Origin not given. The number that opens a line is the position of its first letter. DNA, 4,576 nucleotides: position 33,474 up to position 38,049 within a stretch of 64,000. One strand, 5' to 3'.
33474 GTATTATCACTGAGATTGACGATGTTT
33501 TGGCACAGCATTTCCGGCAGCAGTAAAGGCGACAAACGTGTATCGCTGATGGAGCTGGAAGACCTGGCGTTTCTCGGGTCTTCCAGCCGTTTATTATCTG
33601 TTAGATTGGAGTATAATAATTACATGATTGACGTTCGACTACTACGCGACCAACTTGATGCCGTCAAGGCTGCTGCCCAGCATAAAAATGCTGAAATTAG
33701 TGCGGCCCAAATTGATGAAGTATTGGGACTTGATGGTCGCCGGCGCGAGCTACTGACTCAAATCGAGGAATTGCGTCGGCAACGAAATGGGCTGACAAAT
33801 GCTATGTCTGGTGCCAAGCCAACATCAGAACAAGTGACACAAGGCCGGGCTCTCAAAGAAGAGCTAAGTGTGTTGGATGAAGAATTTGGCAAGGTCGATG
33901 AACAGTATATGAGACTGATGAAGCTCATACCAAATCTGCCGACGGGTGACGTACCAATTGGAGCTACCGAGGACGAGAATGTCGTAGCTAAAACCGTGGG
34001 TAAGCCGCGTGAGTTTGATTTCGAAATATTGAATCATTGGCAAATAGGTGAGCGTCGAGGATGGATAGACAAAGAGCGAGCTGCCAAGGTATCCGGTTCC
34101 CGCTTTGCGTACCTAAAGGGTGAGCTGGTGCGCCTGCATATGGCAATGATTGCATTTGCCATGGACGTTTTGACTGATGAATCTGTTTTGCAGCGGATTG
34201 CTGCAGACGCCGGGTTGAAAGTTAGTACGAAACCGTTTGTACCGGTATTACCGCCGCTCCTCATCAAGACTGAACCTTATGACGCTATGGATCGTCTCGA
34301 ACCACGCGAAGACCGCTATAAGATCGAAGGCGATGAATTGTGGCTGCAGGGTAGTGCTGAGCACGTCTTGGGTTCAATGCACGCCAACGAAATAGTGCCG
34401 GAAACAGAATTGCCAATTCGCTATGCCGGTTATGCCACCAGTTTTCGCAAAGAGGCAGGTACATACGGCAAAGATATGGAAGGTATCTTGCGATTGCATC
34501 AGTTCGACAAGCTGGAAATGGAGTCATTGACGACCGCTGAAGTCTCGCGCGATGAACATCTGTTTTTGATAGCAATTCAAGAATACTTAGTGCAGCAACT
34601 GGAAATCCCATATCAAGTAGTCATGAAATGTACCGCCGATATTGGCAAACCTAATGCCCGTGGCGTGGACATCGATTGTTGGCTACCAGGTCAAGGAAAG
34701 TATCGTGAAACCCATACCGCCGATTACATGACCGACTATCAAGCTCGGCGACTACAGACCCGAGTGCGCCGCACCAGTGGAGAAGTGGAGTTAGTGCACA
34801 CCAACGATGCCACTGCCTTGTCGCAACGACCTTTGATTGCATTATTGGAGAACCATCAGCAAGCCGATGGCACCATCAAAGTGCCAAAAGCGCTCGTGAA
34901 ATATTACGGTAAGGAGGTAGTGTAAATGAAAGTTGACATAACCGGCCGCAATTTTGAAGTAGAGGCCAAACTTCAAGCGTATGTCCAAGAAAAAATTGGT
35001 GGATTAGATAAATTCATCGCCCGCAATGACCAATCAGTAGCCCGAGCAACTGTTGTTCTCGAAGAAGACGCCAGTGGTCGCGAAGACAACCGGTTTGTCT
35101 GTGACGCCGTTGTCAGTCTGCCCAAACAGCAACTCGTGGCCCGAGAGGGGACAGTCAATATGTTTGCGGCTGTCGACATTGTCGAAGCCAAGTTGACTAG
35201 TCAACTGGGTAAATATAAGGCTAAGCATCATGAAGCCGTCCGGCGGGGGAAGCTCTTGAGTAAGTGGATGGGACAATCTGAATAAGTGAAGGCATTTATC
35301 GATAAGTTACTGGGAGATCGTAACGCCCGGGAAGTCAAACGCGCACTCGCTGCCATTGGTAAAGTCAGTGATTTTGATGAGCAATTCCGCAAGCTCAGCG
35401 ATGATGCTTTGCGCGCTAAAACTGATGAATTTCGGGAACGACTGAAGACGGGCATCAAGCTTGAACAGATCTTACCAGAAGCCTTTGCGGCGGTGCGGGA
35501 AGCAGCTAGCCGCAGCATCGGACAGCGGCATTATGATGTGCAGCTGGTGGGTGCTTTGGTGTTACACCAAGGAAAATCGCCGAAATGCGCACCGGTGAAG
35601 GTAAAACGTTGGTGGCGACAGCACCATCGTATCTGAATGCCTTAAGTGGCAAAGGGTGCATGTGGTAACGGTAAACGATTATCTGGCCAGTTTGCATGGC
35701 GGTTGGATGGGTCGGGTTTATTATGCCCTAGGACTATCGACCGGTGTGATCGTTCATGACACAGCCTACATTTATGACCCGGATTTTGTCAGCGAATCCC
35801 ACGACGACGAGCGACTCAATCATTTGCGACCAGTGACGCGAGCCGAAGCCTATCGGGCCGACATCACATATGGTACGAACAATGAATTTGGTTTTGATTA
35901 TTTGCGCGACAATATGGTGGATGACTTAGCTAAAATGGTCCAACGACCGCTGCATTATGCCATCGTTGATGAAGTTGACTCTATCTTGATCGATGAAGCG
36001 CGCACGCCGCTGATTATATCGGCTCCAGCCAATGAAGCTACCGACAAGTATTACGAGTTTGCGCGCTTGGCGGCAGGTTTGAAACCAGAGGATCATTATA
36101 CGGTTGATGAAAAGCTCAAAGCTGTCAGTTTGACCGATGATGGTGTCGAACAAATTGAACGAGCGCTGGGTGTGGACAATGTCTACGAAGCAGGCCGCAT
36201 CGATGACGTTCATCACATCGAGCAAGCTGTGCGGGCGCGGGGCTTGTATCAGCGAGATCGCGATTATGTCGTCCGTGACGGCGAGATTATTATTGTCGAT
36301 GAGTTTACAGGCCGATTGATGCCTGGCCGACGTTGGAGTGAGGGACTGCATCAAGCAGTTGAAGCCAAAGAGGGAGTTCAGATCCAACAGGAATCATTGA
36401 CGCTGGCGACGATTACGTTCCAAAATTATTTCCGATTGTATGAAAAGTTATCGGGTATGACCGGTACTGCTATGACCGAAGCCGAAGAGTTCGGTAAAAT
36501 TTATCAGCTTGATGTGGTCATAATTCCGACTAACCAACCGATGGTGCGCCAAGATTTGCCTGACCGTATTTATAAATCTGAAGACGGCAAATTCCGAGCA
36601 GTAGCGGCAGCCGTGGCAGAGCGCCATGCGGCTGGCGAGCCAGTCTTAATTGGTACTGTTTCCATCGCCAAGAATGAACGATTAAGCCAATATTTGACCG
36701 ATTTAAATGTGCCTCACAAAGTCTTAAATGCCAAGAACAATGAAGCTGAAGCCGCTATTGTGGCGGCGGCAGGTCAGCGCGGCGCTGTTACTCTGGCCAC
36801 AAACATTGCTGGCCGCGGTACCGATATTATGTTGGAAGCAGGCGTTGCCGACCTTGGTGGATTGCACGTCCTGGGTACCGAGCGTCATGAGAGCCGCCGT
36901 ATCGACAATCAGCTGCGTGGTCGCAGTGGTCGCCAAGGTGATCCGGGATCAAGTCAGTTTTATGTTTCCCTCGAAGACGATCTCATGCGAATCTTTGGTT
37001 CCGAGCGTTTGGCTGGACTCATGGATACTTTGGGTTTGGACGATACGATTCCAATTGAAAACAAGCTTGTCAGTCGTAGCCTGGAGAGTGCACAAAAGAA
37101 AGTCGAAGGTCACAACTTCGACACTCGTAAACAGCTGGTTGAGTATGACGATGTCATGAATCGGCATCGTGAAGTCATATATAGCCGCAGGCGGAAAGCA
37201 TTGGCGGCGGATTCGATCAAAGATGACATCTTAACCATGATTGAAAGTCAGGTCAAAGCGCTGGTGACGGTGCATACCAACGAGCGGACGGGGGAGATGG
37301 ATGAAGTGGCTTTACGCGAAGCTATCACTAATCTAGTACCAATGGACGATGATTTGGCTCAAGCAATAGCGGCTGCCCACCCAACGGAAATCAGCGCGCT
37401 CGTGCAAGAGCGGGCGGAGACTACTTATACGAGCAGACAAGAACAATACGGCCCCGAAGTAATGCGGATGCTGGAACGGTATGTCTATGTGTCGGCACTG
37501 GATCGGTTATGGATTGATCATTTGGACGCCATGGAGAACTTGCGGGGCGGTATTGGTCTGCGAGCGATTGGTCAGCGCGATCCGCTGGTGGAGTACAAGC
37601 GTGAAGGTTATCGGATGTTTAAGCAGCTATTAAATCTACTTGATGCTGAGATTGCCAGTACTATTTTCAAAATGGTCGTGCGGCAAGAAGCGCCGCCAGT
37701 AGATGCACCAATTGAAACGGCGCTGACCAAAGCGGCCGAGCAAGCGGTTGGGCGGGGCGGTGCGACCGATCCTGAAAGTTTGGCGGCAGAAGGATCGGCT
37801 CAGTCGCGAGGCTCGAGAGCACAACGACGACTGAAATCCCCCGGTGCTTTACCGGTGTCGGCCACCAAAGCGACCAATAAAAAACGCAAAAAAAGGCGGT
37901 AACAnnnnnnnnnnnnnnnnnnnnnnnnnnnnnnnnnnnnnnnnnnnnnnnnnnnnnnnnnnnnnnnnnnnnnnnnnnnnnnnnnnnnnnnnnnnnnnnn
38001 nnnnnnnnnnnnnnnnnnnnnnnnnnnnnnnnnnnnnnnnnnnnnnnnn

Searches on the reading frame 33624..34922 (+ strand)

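Call 70: search_protein_families(library=ncbifam, proteins=[window:33624-34922:+], max_evalue=1e-10)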
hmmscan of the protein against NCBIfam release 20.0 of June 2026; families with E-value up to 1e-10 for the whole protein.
window:33624-34922:+ (433 aa): 1 family
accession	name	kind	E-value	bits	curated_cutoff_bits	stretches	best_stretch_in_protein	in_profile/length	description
TIGR00414.1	serS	equivalog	1.5e-104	350.3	301.65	1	1-427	1-417/418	serine--tRNA ligase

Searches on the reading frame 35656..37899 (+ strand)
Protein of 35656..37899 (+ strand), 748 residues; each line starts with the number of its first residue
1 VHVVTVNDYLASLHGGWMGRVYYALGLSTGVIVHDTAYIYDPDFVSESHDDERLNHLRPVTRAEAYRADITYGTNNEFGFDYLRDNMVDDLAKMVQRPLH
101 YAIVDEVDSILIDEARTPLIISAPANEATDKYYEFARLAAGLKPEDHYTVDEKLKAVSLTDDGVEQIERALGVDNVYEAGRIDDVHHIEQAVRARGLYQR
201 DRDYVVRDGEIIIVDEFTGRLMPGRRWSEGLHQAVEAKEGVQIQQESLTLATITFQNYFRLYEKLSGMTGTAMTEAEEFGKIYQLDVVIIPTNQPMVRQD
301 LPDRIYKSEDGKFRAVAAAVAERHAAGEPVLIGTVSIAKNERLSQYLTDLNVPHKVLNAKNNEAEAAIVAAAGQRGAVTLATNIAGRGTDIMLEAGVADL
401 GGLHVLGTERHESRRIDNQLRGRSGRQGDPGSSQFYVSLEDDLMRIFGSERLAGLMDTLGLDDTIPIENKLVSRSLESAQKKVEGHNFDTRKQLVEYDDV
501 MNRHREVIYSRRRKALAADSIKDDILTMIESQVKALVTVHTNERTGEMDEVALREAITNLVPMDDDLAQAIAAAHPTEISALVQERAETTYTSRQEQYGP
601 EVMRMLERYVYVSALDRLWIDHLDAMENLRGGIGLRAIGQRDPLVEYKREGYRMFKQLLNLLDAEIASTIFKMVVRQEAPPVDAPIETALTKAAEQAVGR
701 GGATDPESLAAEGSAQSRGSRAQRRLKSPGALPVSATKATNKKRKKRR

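Call 70: search_protein_families(library=ncbifam, proteins=[window:35656-37899:+], max_evalue=1e-10)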
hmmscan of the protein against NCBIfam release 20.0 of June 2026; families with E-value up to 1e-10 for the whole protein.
window:35656-37899:+ (748 aa): 8 families
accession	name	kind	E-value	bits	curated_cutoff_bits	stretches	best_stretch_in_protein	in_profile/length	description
NF009538.1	PRK12904.1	equivalog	2.1e-277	922.6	814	2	2-394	123-491/814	preprotein translocase subunit SecA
TIGR00963.1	secA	equivalog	6.8e-261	867.9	800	2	2-394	101-473/787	preprotein translocase subunit SecA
NF006630.0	PRK09200.1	subfamily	1e-225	751.4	862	1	2-676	123-777/789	preprotein translocase subunit SecA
NF009536.0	PRK12901.1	equivalog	3.2e-222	740.8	1493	3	181-597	487-900/1118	preprotein translocase subunit SecA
TIGR04397.1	SecA2_Bac_anthr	exception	6.1e-220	732.3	1085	1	1-673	121-773/774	accessory Sec system translocase SecA2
NF012136.0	SecA2_Lm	equivalog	2.6e-174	581.3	1100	1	2-658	120-753/776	accessory Sec system translocase SecA2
TIGR03714.1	secA2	equivalog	3.7e-173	577.7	930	1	3-660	116-759/762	accessory Sec system translocase SecA2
TIGR04221.1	SecA2_Mycobac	equivalog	1.1e-151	506.6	725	1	1-537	120-638/762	accessory Sec system translocase SecA2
